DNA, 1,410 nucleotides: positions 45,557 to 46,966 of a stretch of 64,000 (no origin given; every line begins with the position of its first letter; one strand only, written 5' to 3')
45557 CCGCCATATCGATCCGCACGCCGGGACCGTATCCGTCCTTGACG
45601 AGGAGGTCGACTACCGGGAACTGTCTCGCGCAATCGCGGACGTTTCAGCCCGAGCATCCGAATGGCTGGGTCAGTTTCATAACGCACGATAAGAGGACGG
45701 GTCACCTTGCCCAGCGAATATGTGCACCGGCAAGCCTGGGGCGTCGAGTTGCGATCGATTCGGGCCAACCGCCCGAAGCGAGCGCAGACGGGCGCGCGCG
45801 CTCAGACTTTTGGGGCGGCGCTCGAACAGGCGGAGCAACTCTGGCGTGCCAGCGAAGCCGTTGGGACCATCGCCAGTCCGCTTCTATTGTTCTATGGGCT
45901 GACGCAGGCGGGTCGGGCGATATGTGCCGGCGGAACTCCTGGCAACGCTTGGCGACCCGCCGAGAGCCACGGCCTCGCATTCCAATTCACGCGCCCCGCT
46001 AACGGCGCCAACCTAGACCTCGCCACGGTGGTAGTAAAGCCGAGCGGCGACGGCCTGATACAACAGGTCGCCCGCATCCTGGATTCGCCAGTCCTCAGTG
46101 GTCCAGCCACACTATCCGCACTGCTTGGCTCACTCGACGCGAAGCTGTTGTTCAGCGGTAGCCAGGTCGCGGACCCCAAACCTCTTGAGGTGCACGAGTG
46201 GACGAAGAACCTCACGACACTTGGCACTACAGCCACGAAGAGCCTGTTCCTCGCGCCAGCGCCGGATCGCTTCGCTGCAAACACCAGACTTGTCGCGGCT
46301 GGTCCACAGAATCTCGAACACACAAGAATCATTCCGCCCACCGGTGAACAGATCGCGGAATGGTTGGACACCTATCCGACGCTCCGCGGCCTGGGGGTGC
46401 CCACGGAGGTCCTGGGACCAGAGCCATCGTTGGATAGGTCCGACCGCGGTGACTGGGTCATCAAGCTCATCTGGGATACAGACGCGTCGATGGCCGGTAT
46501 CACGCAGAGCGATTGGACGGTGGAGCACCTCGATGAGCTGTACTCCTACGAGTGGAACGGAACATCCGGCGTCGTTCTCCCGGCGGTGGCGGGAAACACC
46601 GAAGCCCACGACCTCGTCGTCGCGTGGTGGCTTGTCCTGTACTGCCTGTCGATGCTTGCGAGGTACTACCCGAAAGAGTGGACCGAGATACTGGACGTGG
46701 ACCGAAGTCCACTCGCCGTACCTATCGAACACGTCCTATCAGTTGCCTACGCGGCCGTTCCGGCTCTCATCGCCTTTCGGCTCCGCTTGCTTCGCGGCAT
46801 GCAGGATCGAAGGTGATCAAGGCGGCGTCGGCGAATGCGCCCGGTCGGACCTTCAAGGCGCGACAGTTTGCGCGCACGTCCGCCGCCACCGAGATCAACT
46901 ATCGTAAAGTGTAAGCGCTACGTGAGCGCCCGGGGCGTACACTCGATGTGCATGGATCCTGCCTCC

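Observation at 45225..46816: Two-gene module of unknown function inside an integrative/defence-island context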

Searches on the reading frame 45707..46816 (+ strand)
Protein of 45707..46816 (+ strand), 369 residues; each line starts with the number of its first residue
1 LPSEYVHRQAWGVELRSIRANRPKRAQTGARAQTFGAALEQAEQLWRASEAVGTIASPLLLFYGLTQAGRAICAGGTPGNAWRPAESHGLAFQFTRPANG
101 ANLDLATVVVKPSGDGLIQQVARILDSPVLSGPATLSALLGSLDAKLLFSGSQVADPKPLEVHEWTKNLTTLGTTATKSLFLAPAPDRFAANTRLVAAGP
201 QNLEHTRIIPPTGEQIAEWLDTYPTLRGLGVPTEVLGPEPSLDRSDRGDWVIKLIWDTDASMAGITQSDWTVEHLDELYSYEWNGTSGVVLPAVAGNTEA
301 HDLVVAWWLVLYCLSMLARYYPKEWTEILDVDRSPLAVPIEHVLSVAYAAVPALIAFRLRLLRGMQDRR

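Call 4: search_protein_families(library=pfam, proteins=[window:45707-46816:+], max_evalue=0.1)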
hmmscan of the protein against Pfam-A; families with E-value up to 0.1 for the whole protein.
window:45707-46816:+ (369 aa): 1 family
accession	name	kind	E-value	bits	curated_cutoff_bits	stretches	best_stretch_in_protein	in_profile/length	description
PF14175.11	YaaC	-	2e-28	100.2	27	1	22-356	24-304/307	YaaC-like Protein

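Call 5: search_protein_families(library=padloc, proteins=[window:45707-46816:+], max_evalue=0.1)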
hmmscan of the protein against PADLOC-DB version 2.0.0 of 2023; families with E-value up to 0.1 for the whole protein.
window:45707-46816:+ (369 aa): 0 families

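Call 6: search_protein_families(library=ncbifam, proteins=[window:45707-46816:+], max_evalue=0.1)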
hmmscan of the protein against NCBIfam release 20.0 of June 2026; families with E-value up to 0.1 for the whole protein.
window:45707-46816:+ (369 aa): 0 families

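Call 12: find_homologous_proteins(query=window:45707-46816:+, max_evalue=0.001)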
Query window:45707-46816:+ (369 aa): 175 proteins with E <= 0.001 among 8000 candidates; the best 120 are listed.
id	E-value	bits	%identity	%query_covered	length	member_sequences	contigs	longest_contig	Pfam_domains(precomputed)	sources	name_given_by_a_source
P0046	2.8e-245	831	100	100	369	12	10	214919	PF14175.12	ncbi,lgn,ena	-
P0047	2.2e-197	674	83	100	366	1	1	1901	PF14175.12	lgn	-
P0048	1.8e-180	618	74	100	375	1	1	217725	PF14175.12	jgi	jgi:hypothetical protein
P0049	8.3e-170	583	78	90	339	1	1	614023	PF14175.12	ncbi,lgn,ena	-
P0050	2.1e-160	552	67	99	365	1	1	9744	PF14175.12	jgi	jgi:hypothetical protein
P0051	2.9e-139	482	84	71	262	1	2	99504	PF14175.12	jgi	jgi:hypothetical protein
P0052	3.6e-139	482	60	99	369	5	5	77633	PF14175.12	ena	-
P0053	8.2e-138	478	72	75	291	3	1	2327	PF14175.12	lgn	-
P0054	5.6e-128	445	53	99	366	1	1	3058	PF14175.12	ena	-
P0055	8.7e-126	438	56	99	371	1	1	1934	PF14175.12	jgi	jgi:YaaC-like Protein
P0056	1.8e-123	430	56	98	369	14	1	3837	PF14175.12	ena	-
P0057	2.0e-123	430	55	99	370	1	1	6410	PF14175.12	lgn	-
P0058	1.3e-121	424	55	98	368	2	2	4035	PF14175.12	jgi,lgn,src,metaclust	metaclust:\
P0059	3.1e-121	423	58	95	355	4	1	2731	PF14175.12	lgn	-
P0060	1.2e-120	421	57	95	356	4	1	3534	PF14175.12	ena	-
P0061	3.8e-120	419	56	95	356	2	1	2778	PF14175.12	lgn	-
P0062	1.3e-118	414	55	98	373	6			PF14175.12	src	-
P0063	1.3e-118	414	55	98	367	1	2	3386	PF14175.12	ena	-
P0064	1.7e-118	414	56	95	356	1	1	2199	PF14175.12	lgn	-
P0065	6.7e-116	406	56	95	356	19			PF14175.12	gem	-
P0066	9.4e-113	395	53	95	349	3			PF14175.12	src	-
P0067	3.0e-111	390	78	64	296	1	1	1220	PF14175.12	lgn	-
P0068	1.5e-110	388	53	95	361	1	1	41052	PF14175.12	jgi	jgi:hypothetical protein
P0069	3.1e-109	384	49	97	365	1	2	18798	PF14175.12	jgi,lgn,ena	-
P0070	9.3e-109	382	48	97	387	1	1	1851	PF14175.12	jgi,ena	-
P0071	5.8e-108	379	77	58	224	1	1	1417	PF14175.12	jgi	jgi:hypothetical protein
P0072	4.2e-104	367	64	72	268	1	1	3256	PF14175.12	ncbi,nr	ncbi:MAG TPA: YaaC family protein, partial [Acidimicrobiales bacterium]|nr:YaaC family protein [Acid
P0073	2.8e-102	361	80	53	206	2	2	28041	PF14175.12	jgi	jgi:hypothetical protein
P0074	1.4e-101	358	53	90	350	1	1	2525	PF14175.12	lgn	-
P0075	8.2e-101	356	71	60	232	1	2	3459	PF14175.12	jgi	jgi:hypothetical protein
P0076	8.1e-97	343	51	78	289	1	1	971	PF14175.12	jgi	jgi:hypothetical protein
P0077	2.7e-96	341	50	90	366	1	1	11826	PF14175.12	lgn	-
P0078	2.4e-93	331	48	94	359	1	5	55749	PF14175.12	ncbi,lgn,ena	-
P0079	2.4e-87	312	46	88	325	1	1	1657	PF14175.12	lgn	-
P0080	1.7e-78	282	53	70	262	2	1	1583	PF14175.12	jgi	-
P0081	5.0e-77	278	47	82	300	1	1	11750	PF14175.12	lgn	-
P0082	3.0e-75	272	40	96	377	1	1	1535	PF14175.12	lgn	-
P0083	6.3e-75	271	42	94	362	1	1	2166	PF14175.12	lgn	-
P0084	1.9e-67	246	40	95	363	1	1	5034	PF14175.12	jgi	jgi:hypothetical protein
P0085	5.6e-66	241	41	95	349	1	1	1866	PF14175.12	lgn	-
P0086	3.0e-65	239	43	94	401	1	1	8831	PF14175.12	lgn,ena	-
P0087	1.6e-64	236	40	98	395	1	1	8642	PF14175.12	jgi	jgi:hypothetical protein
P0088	6.3e-64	234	51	63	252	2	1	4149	PF14175.12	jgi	jgi:hypothetical protein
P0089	2.5e-63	233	39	93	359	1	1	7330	PF14175.12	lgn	-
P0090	3.2e-61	226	41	95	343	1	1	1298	PF14175.12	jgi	jgi:hypothetical protein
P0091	1.5e-59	220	50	62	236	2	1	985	PF14175.12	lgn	-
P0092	6.4e-56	208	40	82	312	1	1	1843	PF14175.12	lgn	-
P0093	6.9e-53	198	38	93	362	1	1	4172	PF14175.12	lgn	-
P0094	5.8e-52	195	36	91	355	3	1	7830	PF14175.12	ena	-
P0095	6.8e-52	195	57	44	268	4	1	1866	PF14175.12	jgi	-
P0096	4.4e-51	192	37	92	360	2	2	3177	PF14175.12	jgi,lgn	jgi:hypothetical protein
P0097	3.9e-43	166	60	39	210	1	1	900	PF14175.12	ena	-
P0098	1.1e-41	161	36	89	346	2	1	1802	PF14175.12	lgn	-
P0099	7.2e-39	152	35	92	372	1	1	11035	PF14175.12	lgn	-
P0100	4.6e-37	146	37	93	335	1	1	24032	PF14175.12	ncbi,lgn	-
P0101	4.6e-34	136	37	94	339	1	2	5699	PF14175.12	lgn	-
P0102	7.5e-33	132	33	92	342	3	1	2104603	PF14175.12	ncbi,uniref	ncbi:YaaC family protein [Lentzea californiensis]|uniref:YaaC family protein n=1 Tax=Lentzea califor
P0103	5.9e-32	129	34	94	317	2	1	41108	PF14175.12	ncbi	-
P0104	1.0e-30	125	35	92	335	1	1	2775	PF14175.12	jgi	jgi:hypothetical protein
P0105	1.2e-29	122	34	94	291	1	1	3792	PF14175.12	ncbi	-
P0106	2.8e-29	120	34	93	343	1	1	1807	PF14175.12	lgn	-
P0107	5.7e-29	119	31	95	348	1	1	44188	PF14175.12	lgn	-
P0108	9.9e-29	119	33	94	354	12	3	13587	PF14175.12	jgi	jgi:hypothetical protein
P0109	1.0e-28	119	31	94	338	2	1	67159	PF14175.12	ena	-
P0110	1.7e-28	118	31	92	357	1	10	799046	PF14175.12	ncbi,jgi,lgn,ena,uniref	ncbi:YaaC family protein [Melissospora conviva]|uniref:YaaC family protein n=1 Tax=Melissospora conv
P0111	2.0e-28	118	32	94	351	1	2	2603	PF14175.12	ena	-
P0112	2.9e-28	117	33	96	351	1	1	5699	PF14175.12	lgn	-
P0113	3.4e-28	117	41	35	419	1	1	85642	PF14175.12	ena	-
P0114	3.9e-28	117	31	93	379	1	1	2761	PF14175.12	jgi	jgi:hypothetical protein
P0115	4.0e-28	117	30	93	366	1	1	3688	PF14175.12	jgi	jgi:hypothetical protein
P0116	4.5e-28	117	32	96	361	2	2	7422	PF14175.12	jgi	jgi:hypothetical protein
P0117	4.8e-28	116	33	93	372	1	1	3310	PF14175.12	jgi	jgi:hypothetical protein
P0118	6.2e-28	116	32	94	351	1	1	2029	PF14175.12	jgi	jgi:YaaC-like Protein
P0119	9.6e-28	115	34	94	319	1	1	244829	PF14175.12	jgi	jgi:hypothetical protein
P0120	1.0e-27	115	32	92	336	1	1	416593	PF14175.12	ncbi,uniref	ncbi:YaaC family protein [Micromonospora chersina]|uniref:YaaC family protein n=1 Tax=Micromonospora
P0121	1.1e-27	115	34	92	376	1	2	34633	PF14175.12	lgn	-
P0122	1.5e-27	115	31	93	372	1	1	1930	PF14175.12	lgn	-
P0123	3.5e-27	114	32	96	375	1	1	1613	PF14175.12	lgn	-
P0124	9.4e-27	112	31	95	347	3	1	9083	PF14175.12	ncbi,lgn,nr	ncbi:YaaC family protein [Nonomuraea solani]|nr:YaaC family protein [Nonomuraea solani]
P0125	1.0e-26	112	29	95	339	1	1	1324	PF14175.12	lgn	-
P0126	1.1e-26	112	34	94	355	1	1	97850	PF14175.12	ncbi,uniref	ncbi:YaaC family protein [Kitasatospora sp. NPDC101801]|uniref:YaaC family protein n=1 Tax=Kitasatos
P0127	1.1e-26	112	35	92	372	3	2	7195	PF14175.12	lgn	-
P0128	2.7e-26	111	32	92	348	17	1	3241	PF14175.12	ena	-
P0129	4.1e-26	110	32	96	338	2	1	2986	PF14175.12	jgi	jgi:hypothetical protein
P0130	4.3e-26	110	36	26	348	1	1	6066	PF14175.12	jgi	jgi:hypothetical protein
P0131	5.6e-26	110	31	94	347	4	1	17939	PF14175.12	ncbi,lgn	-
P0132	6.3e-26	109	31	92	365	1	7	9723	PF14175.12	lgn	-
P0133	6.3e-26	109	32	93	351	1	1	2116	PF14175.12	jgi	jgi:hypothetical protein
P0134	6.6e-26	109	39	37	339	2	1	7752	PF14175.12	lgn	-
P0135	9.3e-26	109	31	94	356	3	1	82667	PF14175.12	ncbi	ncbi:YaaC family protein [Micromonospora chalcea]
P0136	1.3e-25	108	30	87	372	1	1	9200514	PF14175.12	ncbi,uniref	ncbi:YaaC family protein [Spirillospora sp. CA-294931]|uniref:YaaC family protein n=1 Tax=Spirillosp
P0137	1.3e-25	108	31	94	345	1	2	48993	PF14175.12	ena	-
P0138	1.4e-25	108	31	94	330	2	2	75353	PF14175.12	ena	-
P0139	1.4e-25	108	32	97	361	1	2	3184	PF14175.12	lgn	-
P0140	1.4e-25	108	30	94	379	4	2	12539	PF14175.12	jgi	jgi:hypothetical protein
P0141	1.5e-25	108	32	95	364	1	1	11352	PF14175.12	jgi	jgi:hypothetical protein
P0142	1.7e-25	108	33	93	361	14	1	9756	PF14175.12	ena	-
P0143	1.8e-25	108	33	92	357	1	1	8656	PF14175.12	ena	-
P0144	3.5e-25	107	31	94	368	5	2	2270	PF14175.12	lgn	-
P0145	3.6e-25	107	34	92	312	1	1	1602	PF14175.12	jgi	-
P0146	4.0e-25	107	32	95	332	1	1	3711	PF14175.12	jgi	jgi:hypothetical protein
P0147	4.6e-25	107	43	33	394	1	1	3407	PF14175.12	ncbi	-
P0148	6.8e-25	106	31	93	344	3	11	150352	PF14175.12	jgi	-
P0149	8.5e-25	106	30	92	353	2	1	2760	PF14175.12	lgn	-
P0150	1.0e-24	105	30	95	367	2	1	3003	PF14175.12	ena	-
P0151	1.1e-24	105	30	95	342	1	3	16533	PF14175.12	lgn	-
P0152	1.3e-24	105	39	32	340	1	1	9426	PF14175.12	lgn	-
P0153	1.4e-24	105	31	95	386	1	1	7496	PF14175.12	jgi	jgi:YaaC-like Protein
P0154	1.9e-24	105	31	92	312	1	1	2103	PF14175.12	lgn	-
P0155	2.0e-24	104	32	93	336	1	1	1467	PF14175.12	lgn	-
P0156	2.1e-24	104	33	97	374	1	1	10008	PF14175.12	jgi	jgi:hypothetical protein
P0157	2.5e-24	104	31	96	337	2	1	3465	PF14175.12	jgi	jgi:hypothetical protein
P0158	2.9e-24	104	43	21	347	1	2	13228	PF14175.12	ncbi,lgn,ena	-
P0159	3.1e-24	104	57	18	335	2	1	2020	PF14175.12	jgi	jgi:YaaC-like Protein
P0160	3.2e-24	104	32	92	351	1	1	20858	PF14175.12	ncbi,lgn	ncbi:YaaC family protein [Streptomyces sp. NPDC003442]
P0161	3.4e-24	104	29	94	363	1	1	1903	PF14175.12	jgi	jgi:YaaC-like protein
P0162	3.9e-24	104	31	96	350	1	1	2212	PF14175.12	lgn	-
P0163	4.4e-24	103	30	94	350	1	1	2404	PF14175.12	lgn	-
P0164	5.9e-24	103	33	92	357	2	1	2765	PF14175.12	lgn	-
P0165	7.3e-24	103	33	92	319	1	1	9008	PF14175.12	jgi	jgi:YaaC-like Protein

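Call 22: search_solved_structures(query=A2, max_evalue=10, show_alignments=2)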
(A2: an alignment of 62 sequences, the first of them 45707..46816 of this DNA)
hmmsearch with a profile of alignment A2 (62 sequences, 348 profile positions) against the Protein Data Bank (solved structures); distinct sequences matched with E-value up to 10: 1.
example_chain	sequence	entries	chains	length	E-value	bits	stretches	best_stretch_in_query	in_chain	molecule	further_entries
3zuh_A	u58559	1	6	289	2.1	11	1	5-51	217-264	PROTEIN CBBX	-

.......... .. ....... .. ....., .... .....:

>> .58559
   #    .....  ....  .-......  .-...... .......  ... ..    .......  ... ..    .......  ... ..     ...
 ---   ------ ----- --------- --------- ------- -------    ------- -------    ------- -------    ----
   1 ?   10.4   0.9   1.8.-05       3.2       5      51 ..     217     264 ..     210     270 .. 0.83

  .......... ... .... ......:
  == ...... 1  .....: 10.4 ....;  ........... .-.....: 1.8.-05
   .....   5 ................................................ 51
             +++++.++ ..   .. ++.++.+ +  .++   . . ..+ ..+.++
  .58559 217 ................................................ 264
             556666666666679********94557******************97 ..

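Call 23: find_encoding_contigs(protein=P0046, flank=10000, max_places=8)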
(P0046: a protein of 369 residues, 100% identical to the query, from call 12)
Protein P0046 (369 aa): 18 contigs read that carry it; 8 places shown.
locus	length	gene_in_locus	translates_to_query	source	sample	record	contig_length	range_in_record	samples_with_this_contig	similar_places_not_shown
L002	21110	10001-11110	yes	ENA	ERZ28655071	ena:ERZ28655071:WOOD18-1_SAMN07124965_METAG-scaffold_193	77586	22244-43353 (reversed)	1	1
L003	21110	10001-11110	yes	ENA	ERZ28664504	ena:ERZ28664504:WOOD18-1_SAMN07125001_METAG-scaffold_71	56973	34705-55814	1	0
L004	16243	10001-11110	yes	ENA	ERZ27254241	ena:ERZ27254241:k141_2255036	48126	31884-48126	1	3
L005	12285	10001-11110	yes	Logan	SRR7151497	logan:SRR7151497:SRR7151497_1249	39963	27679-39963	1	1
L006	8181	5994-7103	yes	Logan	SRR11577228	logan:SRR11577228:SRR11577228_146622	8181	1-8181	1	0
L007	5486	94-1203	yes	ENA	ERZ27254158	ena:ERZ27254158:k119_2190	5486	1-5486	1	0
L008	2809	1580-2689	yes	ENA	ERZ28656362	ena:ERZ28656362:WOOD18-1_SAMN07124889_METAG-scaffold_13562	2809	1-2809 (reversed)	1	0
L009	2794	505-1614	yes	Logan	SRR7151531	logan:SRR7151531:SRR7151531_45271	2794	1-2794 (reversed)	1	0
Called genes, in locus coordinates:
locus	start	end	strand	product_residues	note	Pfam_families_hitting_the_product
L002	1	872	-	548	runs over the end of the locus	PF05960:DUF885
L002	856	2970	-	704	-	PF00005:ABC_tran, PF02463:SMC_N (faint), PF13304:AAA_21 (faint), PF13401:AAA_22 (faint), PF08352:oligo_HPY, PF00005:ABC_tran, PF08352:oligo_HPY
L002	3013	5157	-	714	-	PF00930:DPPIV_N, PF02129:Peptidase_S15, PF00326:Peptidase_S9, PF12146:Hydrolase_4 (faint)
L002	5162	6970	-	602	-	PF00496:SBP_bac_5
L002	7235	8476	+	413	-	PF00872:Transposase_mut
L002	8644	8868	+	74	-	-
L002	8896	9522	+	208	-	PF01555:N6_N4_Mtase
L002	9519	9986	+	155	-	-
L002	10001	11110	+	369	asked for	PF14175:YaaC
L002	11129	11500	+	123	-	PF12728:HTH_17 (weak)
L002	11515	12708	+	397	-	PF14659:Phage_int_SAM_3, PF00589:Phage_integrase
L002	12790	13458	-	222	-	-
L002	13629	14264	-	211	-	-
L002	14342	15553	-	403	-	PF14659:Phage_int_SAM_3, PF00589:Phage_integrase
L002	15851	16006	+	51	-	-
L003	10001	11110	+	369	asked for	PF14175:YaaC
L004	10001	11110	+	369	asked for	PF14175:YaaC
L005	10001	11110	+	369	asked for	PF14175:YaaC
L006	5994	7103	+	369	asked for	PF14175:YaaC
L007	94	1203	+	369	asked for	PF14175:YaaC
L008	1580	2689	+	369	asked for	PF14175:YaaC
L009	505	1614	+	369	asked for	PF14175:YaaC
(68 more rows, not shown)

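Call 33: predict_structure(alignment_id=A2)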
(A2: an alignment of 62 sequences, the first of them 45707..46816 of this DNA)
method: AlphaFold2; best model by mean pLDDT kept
length: 369 residues; sequences in the alignment: 62
mean_pLDDT: 92.8   pTM: 0.92
mean pLDDT of the five models: 92.8, 92.7, 92.3, 92.2, 92.0
residues with pLDDT >= 90: 313; 70-90: 40; 50-70: 10; < 50: 6
segments of 3 or more residues with pLDDT < 50: 1-6
pLDDT, mean of each block of 10 residues (from residue 1): 47 90 95 96 96 96 98 94 90 94 96 97 98 98 95 93 85 79 95 96 96 98 97 96 81 88 90 96 92 97 98 98 97 97 96 96 93
secondary structure, 60 per line:
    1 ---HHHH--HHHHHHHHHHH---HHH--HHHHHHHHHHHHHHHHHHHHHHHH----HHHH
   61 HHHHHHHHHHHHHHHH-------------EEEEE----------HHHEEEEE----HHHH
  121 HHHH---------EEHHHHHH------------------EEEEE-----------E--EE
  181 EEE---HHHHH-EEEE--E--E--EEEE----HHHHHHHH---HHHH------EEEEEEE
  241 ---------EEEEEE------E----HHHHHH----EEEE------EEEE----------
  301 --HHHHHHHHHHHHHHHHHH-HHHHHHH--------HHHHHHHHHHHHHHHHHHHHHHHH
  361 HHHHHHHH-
elements in order: H4-7 H10-20 H29-52 H57-76 E90-94 E108-112 H117-124 H136-141 E160-164 E179-183 H187-191 E193-196 E205-208 H213-220 H224-227 E234-240 E250-255 H267-272 E277-280 E287-290 H303-320 H322-328 H337-368

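Call 45: find_related_loci(query=A2, collection=viral_contigs, flank=6000)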
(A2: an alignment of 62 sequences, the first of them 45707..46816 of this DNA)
Query A2 (369 aa) in viral_contigs; peptide patterns used: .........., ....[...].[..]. (x = any residue, [..] = any of these).
32 stretches matched a pattern; 4 encode a relative of the query (tblastn E <= 1e-3); 4 distinct loci.
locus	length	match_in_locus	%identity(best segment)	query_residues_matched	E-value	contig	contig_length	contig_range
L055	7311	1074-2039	31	9-356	1e-27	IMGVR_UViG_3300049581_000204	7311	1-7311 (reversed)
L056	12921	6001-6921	30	14-355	2e-22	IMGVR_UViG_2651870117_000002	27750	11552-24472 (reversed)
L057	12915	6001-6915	30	14-355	1e-21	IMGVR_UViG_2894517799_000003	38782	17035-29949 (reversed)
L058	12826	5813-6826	45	11-359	6e-16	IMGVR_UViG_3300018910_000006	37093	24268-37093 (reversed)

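Call 50: find_encoding_contigs(protein=P0048, flank=6000, max_places=2)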
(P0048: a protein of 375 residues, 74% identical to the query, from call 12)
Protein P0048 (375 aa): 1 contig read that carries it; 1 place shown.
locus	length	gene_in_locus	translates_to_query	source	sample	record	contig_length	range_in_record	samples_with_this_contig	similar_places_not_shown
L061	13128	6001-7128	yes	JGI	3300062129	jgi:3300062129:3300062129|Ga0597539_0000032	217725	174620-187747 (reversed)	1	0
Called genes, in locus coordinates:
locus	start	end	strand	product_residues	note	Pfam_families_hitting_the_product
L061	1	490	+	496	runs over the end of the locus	-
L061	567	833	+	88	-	-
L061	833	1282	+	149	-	-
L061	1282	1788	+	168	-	-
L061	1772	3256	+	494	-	PF00899:ThiF (weak)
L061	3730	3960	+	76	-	-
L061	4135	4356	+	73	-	-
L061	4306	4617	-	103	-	-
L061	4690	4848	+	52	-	-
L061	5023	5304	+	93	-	-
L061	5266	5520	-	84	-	-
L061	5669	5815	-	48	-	-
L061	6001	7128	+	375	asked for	PF14175:YaaC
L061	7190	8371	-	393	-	-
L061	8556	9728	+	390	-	PF13676:TIR_2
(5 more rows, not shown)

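Call 51: find_encoding_contigs(protein=P0049, flank=6000, max_places=2)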
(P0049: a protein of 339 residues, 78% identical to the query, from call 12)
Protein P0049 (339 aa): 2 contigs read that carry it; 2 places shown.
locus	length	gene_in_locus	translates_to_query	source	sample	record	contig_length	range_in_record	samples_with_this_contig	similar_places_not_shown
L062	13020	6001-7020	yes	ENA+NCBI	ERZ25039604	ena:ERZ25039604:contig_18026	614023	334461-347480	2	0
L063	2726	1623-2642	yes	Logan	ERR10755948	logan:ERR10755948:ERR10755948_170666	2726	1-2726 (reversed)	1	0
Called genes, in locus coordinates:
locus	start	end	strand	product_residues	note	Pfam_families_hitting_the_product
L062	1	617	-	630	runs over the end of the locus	PF00271:Helicase_C, PF13020:NOV_C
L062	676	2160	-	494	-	PF00176:SNF2-rel_dom, PF00270:DEAD, PF04851:ResIII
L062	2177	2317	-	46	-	-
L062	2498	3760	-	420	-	-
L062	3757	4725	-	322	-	PF12441:CopG_antitoxin (faint)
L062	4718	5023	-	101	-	PF04365:BrnT_toxin (weak)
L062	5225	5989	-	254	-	-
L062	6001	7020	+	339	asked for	PF14175:YaaC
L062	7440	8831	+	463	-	PF00078:RVT_1 (weak)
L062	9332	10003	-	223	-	-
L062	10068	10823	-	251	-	-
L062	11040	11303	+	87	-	PF01381:HTH_3 (weak)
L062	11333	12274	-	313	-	PF00589:Phage_integrase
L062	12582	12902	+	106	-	-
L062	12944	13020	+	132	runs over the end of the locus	PF03061:4HBT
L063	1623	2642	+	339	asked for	PF14175:YaaC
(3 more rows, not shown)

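Call 58: search_protein_families(library=phrogs, proteins=[window:45707-46816:+], max_evalue=0.1)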
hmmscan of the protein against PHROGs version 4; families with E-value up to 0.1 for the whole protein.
window:45707-46816:+ (369 aa): 0 families

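Call 69: find_encoding_contigs(protein=P0052, flank=6000, max_places=3)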
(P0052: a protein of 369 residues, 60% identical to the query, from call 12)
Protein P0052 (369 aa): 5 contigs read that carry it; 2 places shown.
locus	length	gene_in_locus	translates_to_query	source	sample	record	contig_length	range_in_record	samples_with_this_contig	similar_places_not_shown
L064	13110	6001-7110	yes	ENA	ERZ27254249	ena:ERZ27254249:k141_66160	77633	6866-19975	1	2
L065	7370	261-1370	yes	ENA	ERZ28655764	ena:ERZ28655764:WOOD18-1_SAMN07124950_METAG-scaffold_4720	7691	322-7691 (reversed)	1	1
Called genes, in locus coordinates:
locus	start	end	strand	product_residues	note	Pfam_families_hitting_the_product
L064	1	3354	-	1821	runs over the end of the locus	PF13195:DUF4011, PF13086:AAA_11, PF13245:AAA_19 (faint), PF13604:AAA_30 (faint), PF13086:AAA_11 (weak), PF13087:AAA_12, PF18741:MTES_1575, PF11784:DUF3320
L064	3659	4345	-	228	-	PF00239:Resolvase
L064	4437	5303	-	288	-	PF08401:ArdcN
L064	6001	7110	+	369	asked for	PF14175:YaaC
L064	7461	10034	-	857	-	PF04851:ResIII, PF19778:RE_endonuc (weak)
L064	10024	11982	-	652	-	PF01555:N6_N4_Mtase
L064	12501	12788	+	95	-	-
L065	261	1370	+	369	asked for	PF14175:YaaC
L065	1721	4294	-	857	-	PF04851:ResIII, PF19778:RE_endonuc (weak)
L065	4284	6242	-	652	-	PF01555:N6_N4_Mtase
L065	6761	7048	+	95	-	-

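Call 70: find_encoding_contigs(protein=P0078, flank=6000, max_places=2)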
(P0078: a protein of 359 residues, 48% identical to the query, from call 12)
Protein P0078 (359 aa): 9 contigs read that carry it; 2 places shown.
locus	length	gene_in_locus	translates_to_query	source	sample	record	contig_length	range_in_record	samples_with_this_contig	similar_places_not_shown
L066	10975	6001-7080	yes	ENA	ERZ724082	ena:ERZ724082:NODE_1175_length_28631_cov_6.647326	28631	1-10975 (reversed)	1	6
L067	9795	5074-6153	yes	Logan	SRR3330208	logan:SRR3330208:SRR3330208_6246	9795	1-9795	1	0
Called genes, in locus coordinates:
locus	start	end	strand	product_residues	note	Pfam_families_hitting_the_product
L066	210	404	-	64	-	-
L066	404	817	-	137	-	PF18291:HU-HIG (weak), PF00216:Bac_DNA_binding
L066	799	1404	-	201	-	-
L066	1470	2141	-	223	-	-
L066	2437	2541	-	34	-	-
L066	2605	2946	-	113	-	-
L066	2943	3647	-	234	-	PF10979:DUF2786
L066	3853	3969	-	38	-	-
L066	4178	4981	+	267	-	-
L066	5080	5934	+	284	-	-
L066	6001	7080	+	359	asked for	PF14175:YaaC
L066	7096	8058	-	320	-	-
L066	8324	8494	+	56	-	-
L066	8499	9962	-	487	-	PF00239:Resolvase, PF07508:Recombinase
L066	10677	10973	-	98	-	?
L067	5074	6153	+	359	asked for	PF14175:YaaC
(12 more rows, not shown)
